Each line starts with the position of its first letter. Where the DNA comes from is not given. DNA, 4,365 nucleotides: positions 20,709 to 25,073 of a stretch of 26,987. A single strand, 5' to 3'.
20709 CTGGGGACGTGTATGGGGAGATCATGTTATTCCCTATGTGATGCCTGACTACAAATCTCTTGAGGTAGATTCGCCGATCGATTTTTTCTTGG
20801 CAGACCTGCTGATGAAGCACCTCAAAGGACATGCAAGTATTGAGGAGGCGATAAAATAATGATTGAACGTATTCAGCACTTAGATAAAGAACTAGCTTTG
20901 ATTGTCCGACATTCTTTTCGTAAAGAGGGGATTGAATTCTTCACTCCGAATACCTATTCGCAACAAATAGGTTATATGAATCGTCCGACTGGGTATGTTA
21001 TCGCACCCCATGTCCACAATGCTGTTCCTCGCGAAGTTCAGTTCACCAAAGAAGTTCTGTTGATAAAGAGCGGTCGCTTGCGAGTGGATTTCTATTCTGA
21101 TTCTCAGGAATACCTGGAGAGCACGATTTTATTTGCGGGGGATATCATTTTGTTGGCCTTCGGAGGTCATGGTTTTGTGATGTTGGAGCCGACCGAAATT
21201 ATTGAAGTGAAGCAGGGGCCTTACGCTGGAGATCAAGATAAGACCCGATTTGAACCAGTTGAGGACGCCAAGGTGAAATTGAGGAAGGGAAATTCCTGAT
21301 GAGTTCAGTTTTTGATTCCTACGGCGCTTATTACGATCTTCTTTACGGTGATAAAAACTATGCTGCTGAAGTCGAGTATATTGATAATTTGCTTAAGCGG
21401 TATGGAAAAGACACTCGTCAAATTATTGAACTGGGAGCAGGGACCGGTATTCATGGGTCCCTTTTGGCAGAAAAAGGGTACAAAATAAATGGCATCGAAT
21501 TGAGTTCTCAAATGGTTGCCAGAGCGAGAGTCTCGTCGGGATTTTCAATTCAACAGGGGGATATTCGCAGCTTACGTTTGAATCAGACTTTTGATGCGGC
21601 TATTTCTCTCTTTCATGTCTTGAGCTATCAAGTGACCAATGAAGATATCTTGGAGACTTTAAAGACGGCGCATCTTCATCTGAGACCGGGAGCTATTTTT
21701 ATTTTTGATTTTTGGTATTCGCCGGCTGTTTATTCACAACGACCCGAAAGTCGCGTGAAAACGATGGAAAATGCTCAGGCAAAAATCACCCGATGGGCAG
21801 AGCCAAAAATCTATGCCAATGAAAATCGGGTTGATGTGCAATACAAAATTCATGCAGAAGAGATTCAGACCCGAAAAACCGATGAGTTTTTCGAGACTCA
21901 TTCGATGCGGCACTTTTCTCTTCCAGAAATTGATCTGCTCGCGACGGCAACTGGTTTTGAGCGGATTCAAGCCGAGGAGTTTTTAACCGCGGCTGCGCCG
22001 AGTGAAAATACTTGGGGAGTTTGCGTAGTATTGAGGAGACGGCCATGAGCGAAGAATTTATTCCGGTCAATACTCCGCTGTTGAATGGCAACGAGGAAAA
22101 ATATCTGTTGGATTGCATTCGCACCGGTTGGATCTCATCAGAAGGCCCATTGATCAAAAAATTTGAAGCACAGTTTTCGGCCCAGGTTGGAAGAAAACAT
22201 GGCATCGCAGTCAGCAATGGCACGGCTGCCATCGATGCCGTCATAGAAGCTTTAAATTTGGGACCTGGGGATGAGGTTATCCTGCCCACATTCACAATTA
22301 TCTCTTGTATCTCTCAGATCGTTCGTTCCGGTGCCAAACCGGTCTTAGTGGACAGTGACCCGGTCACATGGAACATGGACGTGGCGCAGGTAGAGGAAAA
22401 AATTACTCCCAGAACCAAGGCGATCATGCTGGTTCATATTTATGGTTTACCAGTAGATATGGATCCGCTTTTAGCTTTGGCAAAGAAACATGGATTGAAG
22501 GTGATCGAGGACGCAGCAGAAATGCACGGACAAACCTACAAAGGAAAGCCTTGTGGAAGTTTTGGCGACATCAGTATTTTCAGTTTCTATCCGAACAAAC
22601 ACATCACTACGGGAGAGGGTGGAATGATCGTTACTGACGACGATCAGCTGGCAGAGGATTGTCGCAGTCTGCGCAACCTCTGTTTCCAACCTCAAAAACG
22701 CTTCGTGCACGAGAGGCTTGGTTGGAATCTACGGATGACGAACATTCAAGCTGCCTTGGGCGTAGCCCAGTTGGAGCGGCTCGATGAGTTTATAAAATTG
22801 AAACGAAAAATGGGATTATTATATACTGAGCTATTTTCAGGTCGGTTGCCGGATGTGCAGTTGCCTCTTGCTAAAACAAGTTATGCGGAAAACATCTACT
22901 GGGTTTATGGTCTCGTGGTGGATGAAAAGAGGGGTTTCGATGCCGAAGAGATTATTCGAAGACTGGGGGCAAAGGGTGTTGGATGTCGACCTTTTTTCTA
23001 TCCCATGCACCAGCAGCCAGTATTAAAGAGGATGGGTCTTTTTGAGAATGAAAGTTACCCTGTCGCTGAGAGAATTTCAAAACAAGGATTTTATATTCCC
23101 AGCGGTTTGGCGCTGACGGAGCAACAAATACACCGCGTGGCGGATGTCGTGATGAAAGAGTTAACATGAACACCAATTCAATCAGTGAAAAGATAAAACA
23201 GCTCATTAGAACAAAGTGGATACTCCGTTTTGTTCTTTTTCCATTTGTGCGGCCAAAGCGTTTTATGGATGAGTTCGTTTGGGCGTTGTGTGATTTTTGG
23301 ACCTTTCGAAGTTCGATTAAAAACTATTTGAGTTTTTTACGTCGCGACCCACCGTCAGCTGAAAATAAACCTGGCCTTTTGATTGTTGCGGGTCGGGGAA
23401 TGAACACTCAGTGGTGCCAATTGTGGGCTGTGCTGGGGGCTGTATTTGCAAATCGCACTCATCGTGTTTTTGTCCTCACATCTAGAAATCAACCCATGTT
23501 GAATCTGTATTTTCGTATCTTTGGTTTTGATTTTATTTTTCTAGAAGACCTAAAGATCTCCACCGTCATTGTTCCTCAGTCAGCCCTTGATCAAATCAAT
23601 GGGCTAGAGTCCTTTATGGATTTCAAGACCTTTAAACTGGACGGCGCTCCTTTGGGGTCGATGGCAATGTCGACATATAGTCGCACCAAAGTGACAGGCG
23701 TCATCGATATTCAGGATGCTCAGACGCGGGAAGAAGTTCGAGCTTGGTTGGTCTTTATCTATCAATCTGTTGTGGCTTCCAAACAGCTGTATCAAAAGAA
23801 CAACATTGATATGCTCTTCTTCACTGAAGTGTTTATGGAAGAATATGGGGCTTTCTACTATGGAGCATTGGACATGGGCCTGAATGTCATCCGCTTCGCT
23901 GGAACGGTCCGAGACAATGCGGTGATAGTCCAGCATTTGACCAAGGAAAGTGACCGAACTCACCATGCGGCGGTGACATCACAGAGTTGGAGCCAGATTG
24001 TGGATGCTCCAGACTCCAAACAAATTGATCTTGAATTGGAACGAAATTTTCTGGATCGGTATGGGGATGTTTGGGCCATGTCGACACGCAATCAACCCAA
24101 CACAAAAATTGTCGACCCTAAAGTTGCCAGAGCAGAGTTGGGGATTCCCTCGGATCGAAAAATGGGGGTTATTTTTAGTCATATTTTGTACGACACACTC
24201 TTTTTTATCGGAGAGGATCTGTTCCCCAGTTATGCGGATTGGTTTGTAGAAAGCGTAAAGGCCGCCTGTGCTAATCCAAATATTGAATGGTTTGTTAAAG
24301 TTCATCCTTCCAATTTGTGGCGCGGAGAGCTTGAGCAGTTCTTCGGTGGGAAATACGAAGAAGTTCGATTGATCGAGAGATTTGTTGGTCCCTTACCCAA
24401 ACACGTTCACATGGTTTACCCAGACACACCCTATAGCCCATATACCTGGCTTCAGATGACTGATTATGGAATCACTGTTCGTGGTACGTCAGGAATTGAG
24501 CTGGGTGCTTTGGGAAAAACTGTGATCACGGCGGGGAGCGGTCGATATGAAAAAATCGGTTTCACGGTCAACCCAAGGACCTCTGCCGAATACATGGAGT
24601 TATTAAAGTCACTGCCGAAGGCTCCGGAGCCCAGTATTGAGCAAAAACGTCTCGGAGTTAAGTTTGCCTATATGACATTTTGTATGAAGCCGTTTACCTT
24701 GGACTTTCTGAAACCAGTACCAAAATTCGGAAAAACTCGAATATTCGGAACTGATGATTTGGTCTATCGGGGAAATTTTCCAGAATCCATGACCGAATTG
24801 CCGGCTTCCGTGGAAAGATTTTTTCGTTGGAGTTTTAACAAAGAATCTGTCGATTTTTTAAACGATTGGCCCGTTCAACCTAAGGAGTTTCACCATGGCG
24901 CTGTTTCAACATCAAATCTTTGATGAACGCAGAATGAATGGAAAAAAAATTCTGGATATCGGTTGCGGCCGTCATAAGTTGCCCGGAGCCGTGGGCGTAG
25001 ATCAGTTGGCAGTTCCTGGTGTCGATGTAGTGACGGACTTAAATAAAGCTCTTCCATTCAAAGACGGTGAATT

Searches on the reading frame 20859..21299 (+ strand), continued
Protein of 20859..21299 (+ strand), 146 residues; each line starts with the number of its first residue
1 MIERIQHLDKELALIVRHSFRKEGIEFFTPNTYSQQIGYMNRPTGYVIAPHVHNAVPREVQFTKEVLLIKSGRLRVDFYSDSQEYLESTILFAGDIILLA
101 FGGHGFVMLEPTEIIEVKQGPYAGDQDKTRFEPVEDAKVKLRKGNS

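Call 94: find_encoding_contigs(protein=P0124, flank=7000, max_places=1)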
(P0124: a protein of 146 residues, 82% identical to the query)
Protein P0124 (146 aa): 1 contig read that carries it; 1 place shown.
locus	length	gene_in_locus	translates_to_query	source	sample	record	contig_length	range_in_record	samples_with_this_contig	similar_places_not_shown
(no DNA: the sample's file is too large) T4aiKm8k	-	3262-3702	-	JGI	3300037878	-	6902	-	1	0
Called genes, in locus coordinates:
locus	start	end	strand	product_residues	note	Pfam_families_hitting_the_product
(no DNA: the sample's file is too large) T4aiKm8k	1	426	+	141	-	?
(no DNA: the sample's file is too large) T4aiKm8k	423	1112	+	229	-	PF13489:Methyltransf_23 (weak), PF01209:Ubie_methyltran (weak), PF02353:CMAS (weak), PF13649:Methyltransf_25, PF13847:Methyltransf_31 (weak), PF08241:Methyltransf_11, PF08242:Methyltransf_12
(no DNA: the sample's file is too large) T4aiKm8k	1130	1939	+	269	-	PF00685:Sulfotransfer_1, PF13469:Sulfotransfer_3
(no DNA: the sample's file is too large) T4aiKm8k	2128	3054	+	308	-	-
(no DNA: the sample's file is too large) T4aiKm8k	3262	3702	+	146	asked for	-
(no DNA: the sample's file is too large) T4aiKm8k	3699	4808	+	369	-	PF01041:DegT_DnrJ_EryC1, PF01053:Cys_Met_Meta_PP (weak)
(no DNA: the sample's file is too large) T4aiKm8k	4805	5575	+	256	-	PF13489:Methyltransf_23, PF13847:Methyltransf_31, PF08241:Methyltransf_11, PF08242:Methyltransf_12, PF13649:Methyltransf_25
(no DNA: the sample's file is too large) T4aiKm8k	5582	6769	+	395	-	PF00534:Glycos_transf_1, PF13692:Glyco_trans_1_4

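Call 97: search_protein_families(library=pfam, proteins=[L121:12773-13936:+], max_evalue=0.001)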
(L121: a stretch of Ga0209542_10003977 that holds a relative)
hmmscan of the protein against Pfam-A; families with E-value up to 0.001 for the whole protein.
L121:12773-13936:+ (387 aa): 0 families

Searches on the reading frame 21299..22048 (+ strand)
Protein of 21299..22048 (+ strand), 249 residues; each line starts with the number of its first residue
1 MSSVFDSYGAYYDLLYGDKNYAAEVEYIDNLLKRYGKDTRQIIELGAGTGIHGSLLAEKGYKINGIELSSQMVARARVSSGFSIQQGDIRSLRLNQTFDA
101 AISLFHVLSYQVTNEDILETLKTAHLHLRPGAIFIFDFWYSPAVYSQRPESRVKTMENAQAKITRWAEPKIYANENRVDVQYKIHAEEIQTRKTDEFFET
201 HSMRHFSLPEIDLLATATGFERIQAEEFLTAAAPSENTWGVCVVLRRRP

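Call 3: search_protein_families(library=pfam, proteins=[window:21299-22048:+], max_evalue=0.01)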
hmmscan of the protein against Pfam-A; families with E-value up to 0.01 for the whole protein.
window:21299-22048:+ (249 aa): 8 families
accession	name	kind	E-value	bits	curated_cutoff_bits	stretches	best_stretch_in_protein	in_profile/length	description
PF13649.12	Methyltransf_25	-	5.6e-13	49.8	27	1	42-131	1-96/97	Methyltransferase domain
PF08241.18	Methyltransf_11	-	5.2e-10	40.3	21.2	1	44-136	2-95/95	Methyltransferase domain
PF13489.12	Methyltransf_23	-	6.9e-10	39.3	27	1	30-222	11-161/164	Methyltransferase domain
PF08242.18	Methyltransf_12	-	3.5e-08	34.5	30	1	43-134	1-98/98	Methyltransferase domain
PF13847.12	Methyltransf_31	-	2.9e-06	27.5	27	1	40-137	5-110/145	Methyltransferase domain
PF05401.17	NodS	-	0.0018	18.6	24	1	32-136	37-144/201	Nodulation protein S (NodS)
PF07942.18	CARME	-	0.0022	17.8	27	0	28-73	45-92/268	Carnosine N-methyltransferase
PF10294.15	Methyltransf_16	-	0.0066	16.7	21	0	26-59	30-67/174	Lysine methyltransferase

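Call 4: search_protein_families(library=ncbifam, proteins=[window:21299-22048:+], max_evalue=0.01)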
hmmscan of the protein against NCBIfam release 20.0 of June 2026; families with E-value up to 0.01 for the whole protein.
window:21299-22048:+ (249 aa): 18 families
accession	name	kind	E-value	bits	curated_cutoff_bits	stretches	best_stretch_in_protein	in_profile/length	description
NF041820.1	daptide_MTase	equivalog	4.8e-09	36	175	1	6-210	5-212/243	daptide-type RiPP biosynthesis methyltransferase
TIGR02021.1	BchM-ChlM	equivalog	1.9e-07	30.7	158.9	1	29-123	42-142/218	magnesium protoporphyrin IX methyltransferase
NF043040.1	corrin_prot_MT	hypoth_equivalog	3.2e-07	30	180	1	29-132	32-143/216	corrinoid protein-associated methyltransferase CpaM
NF045882.1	PLipidMtase_Leg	equivalog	2e-06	27.7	390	1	3-77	8-80/207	phospholipid N-methyltransferase PmtA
NF051855.1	GlySarMtaseBact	equivalog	4.5e-06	26.5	350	1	13-139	30-161/259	glycine/sarcosine N-methyltransferase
NF007610.0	PRK10258.1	equivalog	3.1e-05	23.4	342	1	36-133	40-135/251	malonyl-ACP O-methyltransferase BioC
TIGR02072.1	BioC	equivalog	3.9e-05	23.6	184.95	1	31-136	23-132/244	malonyl-ACP O-methyltransferase BioC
NF045667.1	MTase_DVU1556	equivalog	5.2e-05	22.8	155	1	38-141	22-124/213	DVU_1556 family methyltransferase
NF008264.0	PRK11036.1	equivalog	5.2e-05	22.8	366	1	27-135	33-146/261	tRNA uridine 5-oxyacetic acid(34) methyltransferase CmoM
TIGR00755.1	ksgA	equivalog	0.00012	21.5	171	1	38-124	29-118/256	16S rRNA (adenine(1518)-N(6)/adenine(1519)-N(6))-dimethyltransferase RsmA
TIGR01983.1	UbiG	equivalog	0.00015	21.1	102.95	1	26-83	31-94/228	bifunctional 2-polyprenyl-6-hydroxyphenol methylase/3-demethylubiquinol 3-O-methyltransferase UbiG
NF000499.2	Erm23S_rRNA_broad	equivalog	0.00018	21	212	1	20-96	4-85/244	23S ribosomal RNA methyltransferase Erm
NF045649.1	2X_seleno_MduS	exception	0.00033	19.8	380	1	33-136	35-147/338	methyltransferase domain-containing selenoprotein MduS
NF010703.0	PRK14103.1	equivalog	0.00052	19.5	320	1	30-104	20-96/256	trans-aconitate 2-methyltransferase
NF001241.0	PRK00216.1-2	equivalog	0.005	16.5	327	1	3-105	15-120/231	demethylmenaquinone methyltransferase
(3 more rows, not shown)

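Call 9: search_solved_structures(query=window:21299-22048:+, max_evalue=0.01)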
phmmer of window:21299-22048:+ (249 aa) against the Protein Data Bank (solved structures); distinct sequences matched with E-value up to 0.01: 33.
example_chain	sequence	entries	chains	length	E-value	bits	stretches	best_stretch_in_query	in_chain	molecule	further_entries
3bxo_A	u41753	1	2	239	2.8e-17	66.2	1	10-220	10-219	N,N-dimethyltransferase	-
1wzn_A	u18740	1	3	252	5.4e-15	58.7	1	6-140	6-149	SAM-dependent methyltransferase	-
5bsz_A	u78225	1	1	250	1.6e-14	57.2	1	5-146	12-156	N-methyltransferase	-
6m83_A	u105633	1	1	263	2e-13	53.6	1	10-220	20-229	dTDP-3-amino-3,6-dideoxy-alpha-D-glucopyranose N,N-dimethyltransferase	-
6m81_A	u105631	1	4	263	3.7e-13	52.7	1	10-220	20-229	dTDP-3-amino-3,6-dideoxy-alpha-D-glucopyranose N,N-dimethyltransferase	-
3pfg_A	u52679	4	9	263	3.9e-13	52.7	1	10-220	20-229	N-methyltransferase | dTDP-3-amino-3,6-dideoxy-alpha-D-glucopyranose N,N-dimethyltransferase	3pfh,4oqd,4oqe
6m82_A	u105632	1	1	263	3.9e-13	52.6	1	11-220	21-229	dTDP-3-amino-3,6-dideoxy-alpha-D-glucopyranose N,N-dimethyltransferase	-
6uk5_A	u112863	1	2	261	9.2e-13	51.4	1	19-145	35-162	CalS10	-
3px2_A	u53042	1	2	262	1.3e-12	51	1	10-220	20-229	N-methyltransferase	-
3px3_A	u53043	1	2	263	1.3e-12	50.9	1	10-220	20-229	N-methyltransferase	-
9icz_A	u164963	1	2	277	3.1e-11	46.4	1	26-231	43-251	S-adenosylmethionine (SAM)-dependent methyltransferase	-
7zgt_A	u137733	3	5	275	4.9e-08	36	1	16-140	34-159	Methyltransferase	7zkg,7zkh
3d2l_A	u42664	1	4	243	1e-07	34.9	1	5-207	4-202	SAM-dependent methyltransferase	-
1ve3_A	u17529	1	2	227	1.1e-07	34.9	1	13-139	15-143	hypothetical protein PH0226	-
7wzg_A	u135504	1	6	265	2.3e-07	33.8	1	37-145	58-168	Cypemycin N-terminal methyltransferase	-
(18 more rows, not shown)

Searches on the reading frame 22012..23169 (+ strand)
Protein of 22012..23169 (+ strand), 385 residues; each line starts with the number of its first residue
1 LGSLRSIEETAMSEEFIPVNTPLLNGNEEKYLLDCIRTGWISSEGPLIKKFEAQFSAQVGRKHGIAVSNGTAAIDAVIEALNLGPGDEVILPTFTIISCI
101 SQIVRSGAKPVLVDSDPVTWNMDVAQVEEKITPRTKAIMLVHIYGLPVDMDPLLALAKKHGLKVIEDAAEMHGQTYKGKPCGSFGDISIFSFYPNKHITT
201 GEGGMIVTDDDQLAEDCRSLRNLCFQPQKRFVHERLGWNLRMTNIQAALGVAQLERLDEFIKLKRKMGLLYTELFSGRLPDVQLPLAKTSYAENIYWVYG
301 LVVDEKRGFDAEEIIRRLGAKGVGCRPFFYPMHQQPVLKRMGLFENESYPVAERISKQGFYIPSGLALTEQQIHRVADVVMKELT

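Call 3: search_protein_families(library=pfam, proteins=[window:22012-23169:+], max_evalue=0.01)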
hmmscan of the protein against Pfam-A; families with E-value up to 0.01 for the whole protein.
window:22012-23169:+ (385 aa): 5 families
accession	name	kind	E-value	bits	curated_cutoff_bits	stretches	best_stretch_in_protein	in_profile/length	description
PF01041.23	DegT_DnrJ_EryC1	-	2.4e-116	389.3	19.8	1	26-380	5-359/360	DegT/DnrJ/EryC1/StrS aminotransferase family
PF00155.27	Aminotran_1_2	-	1.6e-06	28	19.7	1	56-139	60-151/361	Aminotransferase class I and II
PF01053.26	Cys_Met_Meta_PP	-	2.5e-06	26.8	27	1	46-220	52-225/381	Cys/Met metabolism PLP-dependent enzyme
PF01212.27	Beta_elim_lyase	-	1.9e-05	24.6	27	1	46-266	32-256/288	Beta-eliminating lyase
PF00266.25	Aminotran_5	-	5.8e-05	22.7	21.5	1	66-172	66-180/371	Aminotransferase class-V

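Call 4: search_protein_families(library=ncbifam, proteins=[window:22012-23169:+], max_evalue=0.01)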
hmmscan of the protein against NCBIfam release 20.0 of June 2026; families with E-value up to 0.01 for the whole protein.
window:22012-23169:+ (385 aa): 32 families (the best 25 are shown)
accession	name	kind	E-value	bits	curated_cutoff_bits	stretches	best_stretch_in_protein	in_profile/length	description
TIGR04181.1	NHT_00031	hypoth_equivalog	2.3e-94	316.2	420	1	17-365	1-359/359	LegC family aminotransferase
TIGR03588.1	PseC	equivalog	1.1e-73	248.4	423.5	1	43-382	27-378/380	UDP-4-amino-4,6-dideoxy-N-acetyl-beta-L-altrosamine transaminase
NF008658.2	PRK11658.1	equivalog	2e-66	224.2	631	1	14-380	2-373/379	UDP-4-amino-4-deoxy-L-arabinose aminotransferase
TIGR04427.1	PLP_DesI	equivalog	3.8e-63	213.9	650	1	37-380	43-379/390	dTDP-4-dehydro-6-deoxyglucose aminotransferase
NF011936.0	PRK15407.1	equivalog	7.6e-62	209.4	423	2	9-222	29-249/440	lipopolysaccharide biosynthesis protein RfbH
NF008687.0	PRK11706.1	equivalog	1.3e-61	208.4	375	1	17-382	2-372/375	dTDP-4-amino-4,6-dideoxygalactose transaminase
TIGR02379.1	ECA_wecE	subfamily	5.2e-54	183.4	434.85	1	16-383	1-374/376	dTDP-4-amino-4,6-dideoxy-D-glucose transaminase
NF004770.0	PRK06108.1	subfamily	1.3e-08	34.1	422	1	49-168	84-210/396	pyridoxal phosphate-dependent aminotransferase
NF005871.0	PRK07811.1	equivalog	2.4e-07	29.7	513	1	43-221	58-235/389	cystathionine gamma-synthase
NF006488.0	PRK08912.1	equivalog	3.3e-07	29.6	498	1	67-141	93-166/387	aminotransferase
NF006569.0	PRK09082.1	subfamily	4.4e-07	29.3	420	1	47-141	76-170/386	methionine aminotransferase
NF005817.0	PRK07683.1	equivalog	5.5e-07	28.6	575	1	65-141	92-168/387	aminotransferase A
NF005816.0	PRK07682.1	equivalog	1.1e-06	27.6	620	1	49-142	77-171/390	aminotransferase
NF041364.1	GntC_guanitoxin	equivalog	2.3e-06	26.8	415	1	65-167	63-173/356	guanitoxin biosynthesis PLP-dependent (S)-gamma-hydroxy-L-arginine cyclodehydratase GntC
NF005305.0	PRK06836.1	equivalog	3e-06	26.7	376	1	48-140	85-176/396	pyridoxal phosphate-dependent aminotransferase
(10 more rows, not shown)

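Call 8: search_solved_structures(query=window:22012-23169:+, max_evalue=1e-20)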
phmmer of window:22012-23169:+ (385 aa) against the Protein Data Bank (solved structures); distinct sequences matched with E-value up to 1e-20: 55.
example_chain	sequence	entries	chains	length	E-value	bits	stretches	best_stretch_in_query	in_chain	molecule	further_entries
3bn1_A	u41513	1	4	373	6.7e-94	318.2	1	17-377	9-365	Perosamine synthetase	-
3dr7_A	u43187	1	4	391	6.8e-94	318.2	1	17-377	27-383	Putative perosamine synthetase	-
3dr4_A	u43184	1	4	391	4.6e-93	315.5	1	17-377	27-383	Putative perosamine synthetase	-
7b0d_A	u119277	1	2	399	1.1e-71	245.1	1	36-380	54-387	Glutamine--scyllo-inositol transaminase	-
7b0m_AAA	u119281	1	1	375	2.7e-71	243.9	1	19-378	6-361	Sugar aminotransferase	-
3frk_A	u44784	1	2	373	2.2e-59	204.6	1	45-380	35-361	QdtB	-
4lc3_A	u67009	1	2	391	3.2e-57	197.5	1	14-380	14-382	Putative UDP-4-amino-4-deoxy-l-arabinose--oxoglutarate aminotransferase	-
2oga_A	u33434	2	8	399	2.6e-54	187.9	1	45-381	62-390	Transaminase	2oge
8gyh_B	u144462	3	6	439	9.6e-54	186.1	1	19-288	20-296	DegT/DnrJ/EryC1/StrS family aminotransferase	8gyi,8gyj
1mdo_A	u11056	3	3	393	1.3e-51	179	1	9-376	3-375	ArnB aminotransferase | UDP-4-amino-4-deoxy-L-arabinose--oxoglutarate aminotransferase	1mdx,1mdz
4oca_A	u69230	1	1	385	8.3e-51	176.4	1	9-376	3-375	UDP-4-amino-4-deoxy-L-arabinose--oxoglutarate aminotransferase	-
7l7x_AAA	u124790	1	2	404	1.5e-50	175.6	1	45-376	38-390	DegT/DnrJ/EryC1/StrS aminotransferase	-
7n63_A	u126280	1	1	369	4.9e-50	173.9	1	34-380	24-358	Putative aminotransferase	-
8sng_A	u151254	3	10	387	1.3e-49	172.5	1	14-377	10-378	UDP-4-amino-4-deoxy-L-arabinose--oxoglutarate aminotransferase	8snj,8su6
3nu7_A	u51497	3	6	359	1.5e-49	172.3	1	45-360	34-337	Aminotransferase WbpE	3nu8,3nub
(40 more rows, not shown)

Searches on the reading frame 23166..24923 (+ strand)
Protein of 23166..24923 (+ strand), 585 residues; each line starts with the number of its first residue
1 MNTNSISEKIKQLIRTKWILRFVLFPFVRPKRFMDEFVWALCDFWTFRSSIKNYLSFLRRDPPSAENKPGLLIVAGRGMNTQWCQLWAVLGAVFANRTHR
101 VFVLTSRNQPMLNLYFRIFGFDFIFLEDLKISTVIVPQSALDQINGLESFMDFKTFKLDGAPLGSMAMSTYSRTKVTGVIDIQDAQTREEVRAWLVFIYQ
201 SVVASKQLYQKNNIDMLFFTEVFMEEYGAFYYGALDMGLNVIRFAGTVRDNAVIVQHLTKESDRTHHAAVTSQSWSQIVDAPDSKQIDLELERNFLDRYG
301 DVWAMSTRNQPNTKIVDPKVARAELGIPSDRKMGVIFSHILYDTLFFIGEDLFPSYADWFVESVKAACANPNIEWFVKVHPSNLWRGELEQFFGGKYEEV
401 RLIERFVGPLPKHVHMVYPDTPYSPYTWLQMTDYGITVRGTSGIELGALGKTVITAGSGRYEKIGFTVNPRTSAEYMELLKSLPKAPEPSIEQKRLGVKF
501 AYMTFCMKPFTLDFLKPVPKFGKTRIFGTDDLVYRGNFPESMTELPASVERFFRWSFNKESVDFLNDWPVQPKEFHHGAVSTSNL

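Call 3: search_protein_families(library=pfam, proteins=[window:23166-24923:+], max_evalue=0.01)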
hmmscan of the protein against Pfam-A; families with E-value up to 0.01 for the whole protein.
window:23166-24923:+ (585 aa): 0 families

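Call 4: search_protein_families(library=ncbifam, proteins=[window:23166-24923:+], max_evalue=0.01)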
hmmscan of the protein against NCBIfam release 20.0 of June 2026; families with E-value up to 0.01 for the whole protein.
window:23166-24923:+ (585 aa): 0 families

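Call 63: search_solved_structures(query=A4, max_evalue=10, show_alignments=2)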
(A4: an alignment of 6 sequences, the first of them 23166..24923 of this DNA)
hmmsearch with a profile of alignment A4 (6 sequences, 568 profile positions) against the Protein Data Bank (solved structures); distinct sequences matched with E-value up to 10: 6.
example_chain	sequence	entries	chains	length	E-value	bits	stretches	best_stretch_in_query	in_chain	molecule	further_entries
6mgb_A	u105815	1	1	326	0.0027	19.5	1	400-462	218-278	Capsular polysaccharide export system protein KpsC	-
9rce_F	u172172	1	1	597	1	11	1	409-445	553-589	Type VI secretion system tip protein VgrG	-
7eqh_A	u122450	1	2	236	1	11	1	255-367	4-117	Heme oxygenase 1, chloroplastic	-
6mgc_A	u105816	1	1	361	1.6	10.4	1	361-464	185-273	Capsule polysaccharide export protein KpsC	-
8fux_A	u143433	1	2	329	1.6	10.3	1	364-464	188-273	Capsule polysaccharide export protein KpsC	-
8fuw_A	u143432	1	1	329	1.7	10.3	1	364-464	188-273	Capsule polysaccharide export protein KpsC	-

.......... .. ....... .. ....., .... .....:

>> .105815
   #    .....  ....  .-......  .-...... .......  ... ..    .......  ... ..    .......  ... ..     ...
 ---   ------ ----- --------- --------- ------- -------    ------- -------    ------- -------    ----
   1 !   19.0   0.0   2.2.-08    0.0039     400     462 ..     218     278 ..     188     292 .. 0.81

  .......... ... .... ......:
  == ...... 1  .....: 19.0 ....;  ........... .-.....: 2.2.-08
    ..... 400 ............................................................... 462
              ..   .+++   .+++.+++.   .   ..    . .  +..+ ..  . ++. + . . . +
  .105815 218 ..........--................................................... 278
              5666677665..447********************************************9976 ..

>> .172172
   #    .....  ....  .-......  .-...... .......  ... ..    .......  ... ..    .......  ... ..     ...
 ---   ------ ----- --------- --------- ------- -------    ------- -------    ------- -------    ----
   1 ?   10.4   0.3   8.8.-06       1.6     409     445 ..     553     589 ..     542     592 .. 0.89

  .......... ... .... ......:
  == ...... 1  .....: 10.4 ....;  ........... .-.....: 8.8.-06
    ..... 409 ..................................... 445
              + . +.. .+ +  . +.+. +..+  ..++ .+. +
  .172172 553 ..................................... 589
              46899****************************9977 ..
